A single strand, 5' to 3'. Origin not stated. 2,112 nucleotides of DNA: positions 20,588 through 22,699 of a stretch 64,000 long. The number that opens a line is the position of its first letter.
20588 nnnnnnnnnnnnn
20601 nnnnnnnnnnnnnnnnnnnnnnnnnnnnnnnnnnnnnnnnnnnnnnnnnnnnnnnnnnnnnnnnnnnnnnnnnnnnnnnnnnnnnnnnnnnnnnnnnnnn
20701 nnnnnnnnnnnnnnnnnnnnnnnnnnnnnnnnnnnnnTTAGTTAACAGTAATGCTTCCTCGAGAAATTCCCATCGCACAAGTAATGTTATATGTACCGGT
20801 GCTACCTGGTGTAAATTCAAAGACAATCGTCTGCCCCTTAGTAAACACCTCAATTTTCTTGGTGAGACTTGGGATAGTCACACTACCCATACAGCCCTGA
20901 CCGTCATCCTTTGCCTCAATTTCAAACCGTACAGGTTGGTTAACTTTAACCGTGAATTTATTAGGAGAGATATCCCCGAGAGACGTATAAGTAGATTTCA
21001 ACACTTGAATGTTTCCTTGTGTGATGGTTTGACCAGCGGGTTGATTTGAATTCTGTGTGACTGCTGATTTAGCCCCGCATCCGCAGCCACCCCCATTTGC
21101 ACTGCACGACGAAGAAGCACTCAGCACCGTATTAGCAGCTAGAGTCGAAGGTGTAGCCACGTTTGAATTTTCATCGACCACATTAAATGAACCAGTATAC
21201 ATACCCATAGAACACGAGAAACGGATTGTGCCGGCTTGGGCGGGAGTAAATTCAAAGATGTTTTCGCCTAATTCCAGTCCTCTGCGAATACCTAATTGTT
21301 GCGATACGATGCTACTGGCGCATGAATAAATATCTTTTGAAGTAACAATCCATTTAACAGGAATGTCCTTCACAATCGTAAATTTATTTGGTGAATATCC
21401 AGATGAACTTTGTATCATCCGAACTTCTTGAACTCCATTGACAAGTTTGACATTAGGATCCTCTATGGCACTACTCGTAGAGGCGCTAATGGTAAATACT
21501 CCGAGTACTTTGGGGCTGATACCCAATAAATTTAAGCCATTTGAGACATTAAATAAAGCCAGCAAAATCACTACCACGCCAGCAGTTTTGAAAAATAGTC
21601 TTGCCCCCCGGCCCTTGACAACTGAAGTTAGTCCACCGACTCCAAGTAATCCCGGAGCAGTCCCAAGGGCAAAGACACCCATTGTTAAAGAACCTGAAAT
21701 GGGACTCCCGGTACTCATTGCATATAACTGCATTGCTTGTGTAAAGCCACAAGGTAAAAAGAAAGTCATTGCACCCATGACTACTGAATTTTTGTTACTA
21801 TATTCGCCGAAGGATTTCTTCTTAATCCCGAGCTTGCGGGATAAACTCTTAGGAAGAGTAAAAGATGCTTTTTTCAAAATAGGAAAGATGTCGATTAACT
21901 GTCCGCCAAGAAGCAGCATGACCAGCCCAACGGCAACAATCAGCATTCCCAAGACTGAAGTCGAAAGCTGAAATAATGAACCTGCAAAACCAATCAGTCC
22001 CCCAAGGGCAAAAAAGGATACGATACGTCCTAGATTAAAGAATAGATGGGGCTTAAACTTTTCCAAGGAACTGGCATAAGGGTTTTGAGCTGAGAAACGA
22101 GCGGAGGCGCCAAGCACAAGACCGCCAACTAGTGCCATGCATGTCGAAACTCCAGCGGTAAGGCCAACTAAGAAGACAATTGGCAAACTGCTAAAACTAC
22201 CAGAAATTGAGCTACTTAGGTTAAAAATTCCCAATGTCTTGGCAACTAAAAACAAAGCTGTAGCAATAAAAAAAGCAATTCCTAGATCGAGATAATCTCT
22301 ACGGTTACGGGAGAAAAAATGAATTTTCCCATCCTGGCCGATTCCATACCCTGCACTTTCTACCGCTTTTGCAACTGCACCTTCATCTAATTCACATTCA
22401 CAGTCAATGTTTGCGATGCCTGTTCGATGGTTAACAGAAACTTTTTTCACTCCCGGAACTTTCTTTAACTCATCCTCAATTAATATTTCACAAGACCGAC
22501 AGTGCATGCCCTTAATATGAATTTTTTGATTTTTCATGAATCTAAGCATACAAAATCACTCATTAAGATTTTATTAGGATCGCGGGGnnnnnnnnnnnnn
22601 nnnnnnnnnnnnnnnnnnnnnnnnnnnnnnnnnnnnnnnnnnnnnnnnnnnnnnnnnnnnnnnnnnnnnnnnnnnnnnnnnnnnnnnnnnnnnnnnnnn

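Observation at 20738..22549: Unusual three-module copper protein: HMA - Cys-containing DsbD_2-like membrane domain - two cupredoxin-like repeats with CxMGM / CAMGI and a CGCG patch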

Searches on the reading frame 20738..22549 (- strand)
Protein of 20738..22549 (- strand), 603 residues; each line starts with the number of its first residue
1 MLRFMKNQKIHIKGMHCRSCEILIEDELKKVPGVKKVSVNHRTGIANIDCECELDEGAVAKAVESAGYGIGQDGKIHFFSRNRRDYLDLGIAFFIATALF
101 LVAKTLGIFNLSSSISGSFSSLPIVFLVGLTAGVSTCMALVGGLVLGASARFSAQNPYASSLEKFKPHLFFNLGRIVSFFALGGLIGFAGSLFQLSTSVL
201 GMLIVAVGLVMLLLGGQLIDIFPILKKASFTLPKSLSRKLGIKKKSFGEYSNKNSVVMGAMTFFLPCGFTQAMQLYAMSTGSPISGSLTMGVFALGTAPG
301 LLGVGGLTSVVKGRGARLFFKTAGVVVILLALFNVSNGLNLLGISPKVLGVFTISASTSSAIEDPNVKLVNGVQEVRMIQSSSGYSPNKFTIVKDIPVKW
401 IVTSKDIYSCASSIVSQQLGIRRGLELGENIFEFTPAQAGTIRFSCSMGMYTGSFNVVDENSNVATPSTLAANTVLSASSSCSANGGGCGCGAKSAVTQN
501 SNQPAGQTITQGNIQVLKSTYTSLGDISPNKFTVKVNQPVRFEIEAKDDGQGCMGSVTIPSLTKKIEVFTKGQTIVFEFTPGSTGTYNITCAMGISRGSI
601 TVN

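Call 3: search_protein_families(library=pfam, proteins=[window:20738-22549:-], max_evalue=0.01)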
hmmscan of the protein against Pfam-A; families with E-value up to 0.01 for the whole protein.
window:20738-22549:- (603 aa): 4 families
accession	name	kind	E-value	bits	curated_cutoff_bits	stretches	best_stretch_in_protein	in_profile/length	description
PF13386.12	DsbD_2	-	4.4e-31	108.8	24.9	1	125-332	2-198/199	Cytochrome C biogenesis protein transmembrane region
PF13473.12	Cupredoxin_1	-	8.5e-19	68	27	2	525-602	30-104/104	Cupredoxin-like domain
PF00403.32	HMA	-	1.9e-12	47.8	24.8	1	10-68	2-61/62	Heavy-metal-associated domain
PF00630.25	Filamin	-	0.00041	21.6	26.9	1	534-591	17-80/93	Filamin/ABP280 repeat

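Call 4: search_protein_families(library=ncbifam, proteins=[window:20738-22549:-], max_evalue=0.01)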
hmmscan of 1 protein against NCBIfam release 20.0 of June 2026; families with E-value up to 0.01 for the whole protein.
window:20738-22549:- (603 aa): 15 families
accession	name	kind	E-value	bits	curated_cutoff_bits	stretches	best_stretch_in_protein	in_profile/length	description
NF047957.1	CopZ_AFE_1862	equivalog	8.2e-11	42.2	85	1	9-69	2-60/62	CopZ family metallochaperone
NF010311.1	PRK13748.1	subfamily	4.5e-09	35.7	600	1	9-70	2-63/560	mercury(II) reductase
NF033556.1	MerTP_fusion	equivalog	1.1e-08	34.9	180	1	5-69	119-184/186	mercuric transport protein MerTP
NF033794.2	chaper_CopZ_Eh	exception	3.3e-08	33.5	95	1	8-68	2-63/68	copper chaperone CopZ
TIGR02052.1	MerP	equivalog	7.6e-07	29.6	92.55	1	10-68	27-86/92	mercury resistance system periplasmic binding protein MerP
NF033795.1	chaper_CopZ_Bs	exception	1.7e-06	28.1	91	1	8-70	2-65/66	copper chaperone CopZ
NF041115.1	UxxU_metal_bind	equivalog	5.7e-06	26.4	95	1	9-48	7-46/74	metal-binding (seleno)protein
NF008262.1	PRK11033.1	equivalog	8.3e-06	24.5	1005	1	8-111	43-144/731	zinc/cadmium/mercury/lead-transporting ATPase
NF045683.1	MerT_CopZ_Se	exception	7.1e-05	22.4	375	1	10-69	166-226/235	MerT/CopZ fusion-like heavy metal transport selenoprotein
NF033775.1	P_type_ZntA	exception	0.00012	20.5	1240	1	9-73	51-114/732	Zn(II)/Cd(II)/Pb(II) translocating P-type ATPase ZntA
NF007952.0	PRK10671.1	equivalog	0.00015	20.1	1316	1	8-70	105-165/838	copper-exporting P-type ATPase CopA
NF052460.1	L-NosZ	equivalog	0.00024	19.7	700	0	365-446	369-461/480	clade III lactonase-type nitrous-oxide reductase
TIGR00003.1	TIGR00003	subfamily_domain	0.00036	20.7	62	1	8-70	2-65/66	copper ion binding protein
NF041074.2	quin_ox_SoxA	equivalog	0.0019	18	110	0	360-408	48-97/154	proton pump complex quinol oxidase subunit SoxA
TIGR02866.1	CoxB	equivalog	0.0056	16.2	147.7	0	528-592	116-175/202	cytochrome c oxidase subunit II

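Call 7: find_homologous_proteins(query=window:20741-22549:-, max_evalue=0.001)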
Query window:20741-22549:- (603 aa): 4849 proteins with E <= 0.001 among 8000 candidates; the best 120 are listed.
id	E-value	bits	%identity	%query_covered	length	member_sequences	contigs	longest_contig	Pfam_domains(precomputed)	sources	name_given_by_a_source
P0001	0.0e+0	1310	100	100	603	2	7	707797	PF00403.33,PF13473.13,PF13386.13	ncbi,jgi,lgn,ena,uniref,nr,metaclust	ncbi:MAG: hypothetical protein UV74_C0013G0102 [Candidatus Woesebacteria bacterium GW2011_GWB1_43_14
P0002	0.0e+0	1097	83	99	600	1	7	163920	PF00403.33,PF13473.13,PF13386.13,PF00630.26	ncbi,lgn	-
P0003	0.0e+0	1085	82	99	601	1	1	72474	PF00403.33,PF13473.13,PF13386.13,PF00630.26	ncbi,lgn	-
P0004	0.0e+0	1080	82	99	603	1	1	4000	PF00403.33,PF13473.13,PF13386.13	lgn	-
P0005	0.0e+0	1076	80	99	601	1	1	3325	PF00403.33,PF13473.13,PF13386.13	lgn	-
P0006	0.0e+0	1072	80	99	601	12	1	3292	PF00403.33,PF13473.13,PF13386.13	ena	-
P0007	0.0e+0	1066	81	99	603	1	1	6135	PF00403.33,PF13473.13,PF13386.13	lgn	-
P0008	0.0e+0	1065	79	99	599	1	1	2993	PF00403.33,PF13473.13,PF13386.13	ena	-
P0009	0.0e+0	1063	79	99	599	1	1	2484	PF00403.33,PF13473.13,PF13386.13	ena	-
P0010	0.0e+0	1045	80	99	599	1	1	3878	PF00403.33,PF13473.13,PF13386.13,PF00630.26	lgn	-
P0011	0.0e+0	1044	78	99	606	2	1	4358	PF00403.33,PF13473.13,PF13386.13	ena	-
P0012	0.0e+0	1043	79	99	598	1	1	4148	PF00403.33,PF13473.13,PF13386.13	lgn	-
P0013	0.0e+0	1042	77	99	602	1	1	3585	PF00403.33,PF13473.13,PF13386.13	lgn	-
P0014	0.0e+0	1038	78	99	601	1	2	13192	PF00403.33,PF13473.13,PF13386.13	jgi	-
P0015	0.0e+0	1027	77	99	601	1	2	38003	PF00403.33,PF13473.13,PF13386.13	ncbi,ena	ncbi:MAG: sulfite exporter TauE/SafE family protein [Patescibacteria group bacterium]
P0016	0.0e+0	1026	77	99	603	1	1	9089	PF00403.33,PF13473.13,PF13386.13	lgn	-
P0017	0.0e+0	1024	77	99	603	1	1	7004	PF00403.33,PF13473.13,PF13386.13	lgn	-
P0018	0.0e+0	1023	78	98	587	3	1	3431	PF00403.33,PF13473.13,PF13386.13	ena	-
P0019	0.0e+0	1011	74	99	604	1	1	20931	PF00403.33,PF13473.13,PF13386.13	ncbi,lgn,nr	ncbi:sulfite exporter TauE/SafE family protein [Candidatus Gottesmanbacteria bacterium]|nr:sulfite e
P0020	2.8e-298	1008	78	98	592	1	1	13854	PF00403.33,PF13473.13,PF13386.13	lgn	-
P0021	2.6e-294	995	74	99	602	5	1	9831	PF00403.33,PF13473.13,PF13386.13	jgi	jgi:sulfite exporter TauE/SafE/plastocyanin domain-containing protein/copper chaperone CopZ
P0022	8.4e-293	990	74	100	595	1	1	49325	PF00403.33,PF13473.13,PF13386.13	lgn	-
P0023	9.9e-292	987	73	99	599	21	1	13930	PF00403.33,PF13473.13,PF13386.13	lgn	-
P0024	3.2e-290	982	71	100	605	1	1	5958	PF00403.33,PF13473.13,PF13386.13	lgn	-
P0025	2.7e-288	975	72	100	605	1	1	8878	PF00403.33,PF13473.13,PF13386.13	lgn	-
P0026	6.2e-287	971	73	99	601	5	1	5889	PF00403.33,PF13473.13,PF13386.13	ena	-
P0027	4.4e-286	968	74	98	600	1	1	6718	PF00403.33,PF13473.13,PF13386.13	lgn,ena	-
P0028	8.4e-286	967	76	98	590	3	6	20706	PF00403.33,PF13473.13,PF13386.13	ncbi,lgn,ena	-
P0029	2.8e-285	965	73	99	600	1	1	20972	PF00403.33,PF13473.13,PF13386.13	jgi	jgi:sulfite exporter TauE/SafE/plastocyanin domain-containing protein/copper chaperone CopZ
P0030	4.0e-285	965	74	99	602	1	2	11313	PF00403.33,PF13473.13,PF13386.13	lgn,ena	-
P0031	5.5e-284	961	70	99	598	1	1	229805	PF00403.33,PF13473.13,PF13386.13,PF00630.26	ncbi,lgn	-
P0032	1.4e-283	960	71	99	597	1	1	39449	PF00403.33,PF13473.13,PF13386.13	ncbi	ncbi:MAG: sulfite exporter TauE/SafE family protein [Candidatus Woesebacteria bacterium]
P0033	1.2e-282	957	72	99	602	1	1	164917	PF00403.33,PF13473.13,PF13386.13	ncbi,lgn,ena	-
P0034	3.1e-282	955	71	99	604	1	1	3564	PF00403.33,PF13473.13,PF13386.13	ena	-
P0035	6.0e-282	954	69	99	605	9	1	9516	PF00403.33,PF13473.13,PF13386.13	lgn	-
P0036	1.5e-281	953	71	100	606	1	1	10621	PF00403.33,PF13473.13,PF13386.13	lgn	-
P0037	2.5e-280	949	70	99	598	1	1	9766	PF00403.33,PF13473.13,PF13386.13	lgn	-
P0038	7.9e-280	947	71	99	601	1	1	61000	PF00403.33,PF13473.13,PF13386.13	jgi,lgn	jgi:sulfite exporter TauE/SafE/plastocyanin domain-containing protein/copper chaperone CopZ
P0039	8.8e-280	947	71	98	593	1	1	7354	PF00403.33,PF13473.13,PF13386.13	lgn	-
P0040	1.1e-279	947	72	98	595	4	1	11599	PF00403.33,PF13473.13,PF13386.13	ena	-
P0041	2.7e-279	946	70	99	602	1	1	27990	PF00403.33,PF13473.13,PF13386.13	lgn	-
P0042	3.7e-279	945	69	99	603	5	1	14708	PF00403.33,PF13473.13,PF13386.13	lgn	-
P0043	1.9e-276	936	72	99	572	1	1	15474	PF00403.33,PF13473.13,PF13386.13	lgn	-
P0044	2.0e-276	936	69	98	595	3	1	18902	PF00403.33,PF13473.13,PF13386.13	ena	-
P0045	3.3e-275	932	71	98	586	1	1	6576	PF00403.33,PF13473.13,PF13386.13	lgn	-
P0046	5.3e-274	928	72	96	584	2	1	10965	PF13473.13,PF13386.13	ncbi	-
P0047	1.4e-272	924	67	98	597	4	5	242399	PF00403.33,PF13473.13,PF13386.13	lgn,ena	-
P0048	7.4e-271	918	70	98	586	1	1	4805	PF00403.33,PF13473.13,PF13386.13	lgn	-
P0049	6.3e-267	905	67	100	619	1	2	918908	PF00403.33,PF13473.13,PF13386.13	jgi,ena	jgi:sulfite exporter TauE/SafE/copper chaperone CopZ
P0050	3.2e-265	899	67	99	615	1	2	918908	PF00403.33,PF13473.13,PF13386.13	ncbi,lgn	ncbi:MAG: sulfite exporter TauE/SafE family protein [Patescibacteria group bacterium]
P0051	4.9e-255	866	68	99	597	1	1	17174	PF00403.33,PF13473.13,PF13386.13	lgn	-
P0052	6.4e-254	862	64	98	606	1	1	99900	PF00403.33,PF13473.13,PF13386.13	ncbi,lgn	-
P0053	4.4e-251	853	57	99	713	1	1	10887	PF00403.33,PF13473.13,PF13386.13,PF00630.26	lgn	-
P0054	1.3e-250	851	64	99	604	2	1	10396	PF00403.33,PF13473.13,PF13386.13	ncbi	-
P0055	8.1e-249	845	66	99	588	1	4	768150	PF00403.33,PF13473.13,PF13386.13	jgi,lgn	-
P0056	1.1e-247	841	65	99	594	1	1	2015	PF00403.33,PF13473.13,PF13386.13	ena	-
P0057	4.2e-247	839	57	100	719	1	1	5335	PF00403.33,PF13473.13,PF13386.13,PF00630.26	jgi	jgi:sulfite exporter TauE/SafE/copper chaperone CopZ/heme/copper-type cytochrome/quinol oxidase subu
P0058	2.4e-246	837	66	99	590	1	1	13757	PF00403.33,PF13473.13,PF13386.13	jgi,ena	jgi:sulfite exporter TauE/SafE/copper chaperone CopZ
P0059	4.7e-246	836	63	99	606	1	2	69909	PF00403.33,PF13473.13,PF13386.13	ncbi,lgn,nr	ncbi:MAG: sulfite exporter TauE/SafE family protein [Patescibacteria group bacterium]|nr:sulfite exp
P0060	8.3e-245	832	64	99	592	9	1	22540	PF00403.33,PF13473.13,PF13386.13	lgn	-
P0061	2.9e-244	830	64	99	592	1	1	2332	PF00403.33,PF13473.13,PF13386.13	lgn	-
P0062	1.1e-243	828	64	99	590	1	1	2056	PF00403.33,PF13473.13,PF13386.13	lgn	-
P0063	3.7e-243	826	63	99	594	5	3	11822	PF00403.33,PF13473.13,PF13386.13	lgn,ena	-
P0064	6.3e-243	826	64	98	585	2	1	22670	PF00403.33,PF13473.13,PF13386.13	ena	-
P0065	8.8e-243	825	64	99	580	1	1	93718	PF00403.33,PF13473.13,PF13386.13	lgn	-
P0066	3.7e-242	823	64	99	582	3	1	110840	PF00403.33,PF13473.13,PF13386.13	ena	-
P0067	5.7e-242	822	63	99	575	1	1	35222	PF00403.33,PF13473.13,PF13386.13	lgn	-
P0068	6.1e-242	822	65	99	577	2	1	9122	PF00403.33,PF13473.13,PF13386.13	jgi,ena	-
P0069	7.1e-242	822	62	99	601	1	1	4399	PF00403.33,PF13473.13,PF13386.13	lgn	-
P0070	1.1e-241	822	63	99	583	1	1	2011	PF00403.33,PF13473.13,PF13386.13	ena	-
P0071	4.1e-241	820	62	99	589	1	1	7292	PF00403.33,PF13473.13,PF13386.13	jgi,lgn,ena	-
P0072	8.8e-241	819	62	99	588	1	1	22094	PF00403.33,PF13473.13,PF13386.13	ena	-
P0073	8.9e-241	819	63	99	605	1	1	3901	PF00403.33,PF13473.13,PF13386.13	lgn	-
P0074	1.5e-239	814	64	99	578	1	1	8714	PF00403.33,PF13473.13,PF13386.13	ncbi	-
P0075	8.7e-238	809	62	99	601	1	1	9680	PF00403.33,PF13473.13,PF13386.13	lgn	-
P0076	5.7e-237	806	61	99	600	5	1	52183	PF00403.33,PF13473.13,PF13386.13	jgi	-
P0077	1.1e-236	805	62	99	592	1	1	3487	PF00403.33,PF13473.13,PF13386.13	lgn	-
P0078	1.3e-236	805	62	99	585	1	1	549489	PF00403.33,PF13473.13,PF13386.13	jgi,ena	-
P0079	3.3e-236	803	62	99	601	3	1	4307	PF00403.33,PF13473.13,PF13386.13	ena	-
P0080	6.7e-236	802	61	99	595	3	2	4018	PF00403.33,PF13473.13,PF13386.13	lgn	-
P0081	1.2e-235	802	62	99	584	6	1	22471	PF00403.33,PF13473.13,PF13386.13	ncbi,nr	ncbi:hypothetical protein A2366_01810 [Candidatus Woesebacteria bacterium RIFOXYB1_FULL_33_9]|nr:MAG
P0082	1.3e-235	801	60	99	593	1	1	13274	PF00403.33,PF13473.13,PF13386.13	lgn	-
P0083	1.7e-235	801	81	75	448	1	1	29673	PF00403.33,PF13473.13,PF13386.13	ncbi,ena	-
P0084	2.0e-235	801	63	98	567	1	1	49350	PF00403.33,PF13473.13,PF13386.13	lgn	-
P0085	3.1e-235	800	60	99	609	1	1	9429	PF00403.33,PF13473.13,PF13386.13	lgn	-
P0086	2.0e-233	794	60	99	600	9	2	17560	PF00403.33,PF13473.13,PF02683.23,PF13386.13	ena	-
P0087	1.6e-232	791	62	98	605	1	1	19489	PF00403.33,PF13473.13,PF13386.13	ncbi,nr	ncbi:MAG: sulfite exporter TauE/SafE family protein, partial [Patescibacteria group bacterium]|nr:su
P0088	2.5e-232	791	60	99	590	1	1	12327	PF00403.33,PF13473.13,PF13386.13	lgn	-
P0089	3.0e-232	790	61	99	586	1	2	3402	PF00403.33,PF13473.13,PF13386.13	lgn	-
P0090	3.3e-232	790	62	99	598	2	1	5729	PF00403.33,PF13473.13,PF13386.13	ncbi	-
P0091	2.8e-231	787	60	99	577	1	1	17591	PF00403.33,PF13473.13,PF13386.13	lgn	-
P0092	4.8e-231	786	60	99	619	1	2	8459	PF00403.33,PF13473.13,PF13386.13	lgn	-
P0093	1.7e-229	781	60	99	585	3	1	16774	PF00403.33,PF13473.13,PF13386.13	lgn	-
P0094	4.0e-228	777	63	98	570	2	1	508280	PF00403.33,PF13473.13,PF13386.13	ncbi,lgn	-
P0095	2.0e-225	768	59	99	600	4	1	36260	PF00403.33,PF13473.13,PF13386.13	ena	-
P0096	2.0e-225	768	59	98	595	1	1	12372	PF00403.33,PF13473.13,PF13386.13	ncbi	-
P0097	3.6e-223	760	58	99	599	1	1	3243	PF00403.33,PF13473.13,PF13386.13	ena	-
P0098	6.3e-223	760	58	99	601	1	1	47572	PF00403.33,PF13473.13,PF13386.13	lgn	-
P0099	2.1e-222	758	59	99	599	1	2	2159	PF00403.33,PF13473.13,PF13386.13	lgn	-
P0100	2.9e-222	757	58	99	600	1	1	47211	PF00403.33,PF13473.13,PF13386.13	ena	-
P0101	5.6e-222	756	57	99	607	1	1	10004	PF00403.33,PF13473.13,PF13386.13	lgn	-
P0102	8.5e-222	756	59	98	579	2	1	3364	PF00403.33,PF13473.13,PF13386.13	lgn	-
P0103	1.9e-221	755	57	99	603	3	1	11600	PF00403.33,PF13473.13,PF13386.13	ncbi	-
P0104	3.4e-221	754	70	78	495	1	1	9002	PF13473.13,PF13386.13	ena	-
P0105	3.7e-221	754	58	99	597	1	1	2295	PF00403.33,PF13473.13,PF02683.23,PF13386.13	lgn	-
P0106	3.8e-221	754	58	99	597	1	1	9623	PF00403.33,PF13473.13,PF02683.23,PF13386.13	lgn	-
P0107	3.9e-221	754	58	99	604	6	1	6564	PF00403.33,PF13473.13,PF13386.13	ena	-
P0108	6.6e-221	753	57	99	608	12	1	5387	PF00403.33,PF13473.13,PF13386.13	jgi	-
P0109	7.0e-221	753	59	99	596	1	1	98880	PF00403.33,PF13473.13,PF13386.13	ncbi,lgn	-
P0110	1.4e-220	752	56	99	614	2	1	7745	PF00403.33,PF13473.13,PF02683.23,PF13386.13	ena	-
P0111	1.5e-220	752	57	99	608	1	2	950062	PF00403.33,PF13473.13,PF02683.23,PF13386.13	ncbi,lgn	-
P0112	2.0e-220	751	58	100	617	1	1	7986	PF00403.33,PF13473.13,PF13386.13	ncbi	-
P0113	2.3e-220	751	58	99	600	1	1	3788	PF00403.33,PF13473.13,PF13386.13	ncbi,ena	-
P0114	3.3e-220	751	57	99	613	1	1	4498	PF00403.33,PF13473.13,PF13386.13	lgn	-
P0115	3.6e-220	751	56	99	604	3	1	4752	PF00403.33,PF13473.13,PF13386.13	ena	-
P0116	8.5e-220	749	56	99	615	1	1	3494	PF00403.33,PF13473.13,PF13386.13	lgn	-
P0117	1.8e-219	748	58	99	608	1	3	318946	PF00403.33,PF13473.13,PF13386.13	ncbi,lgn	-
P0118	1.9e-219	748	58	99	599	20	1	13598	PF00403.33,PF13473.13,PF13386.13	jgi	-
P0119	3.7e-219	747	57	99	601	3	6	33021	PF00403.33,PF13473.13,PF13386.13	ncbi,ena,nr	ncbi:MAG: Heavy metal transport/detoxification protein [Microgenomates group bacterium GW2011_GWC2_4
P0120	7.7e-219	746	56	99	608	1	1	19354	PF00403.33,PF13473.13,PF02683.23,PF13386.13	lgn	-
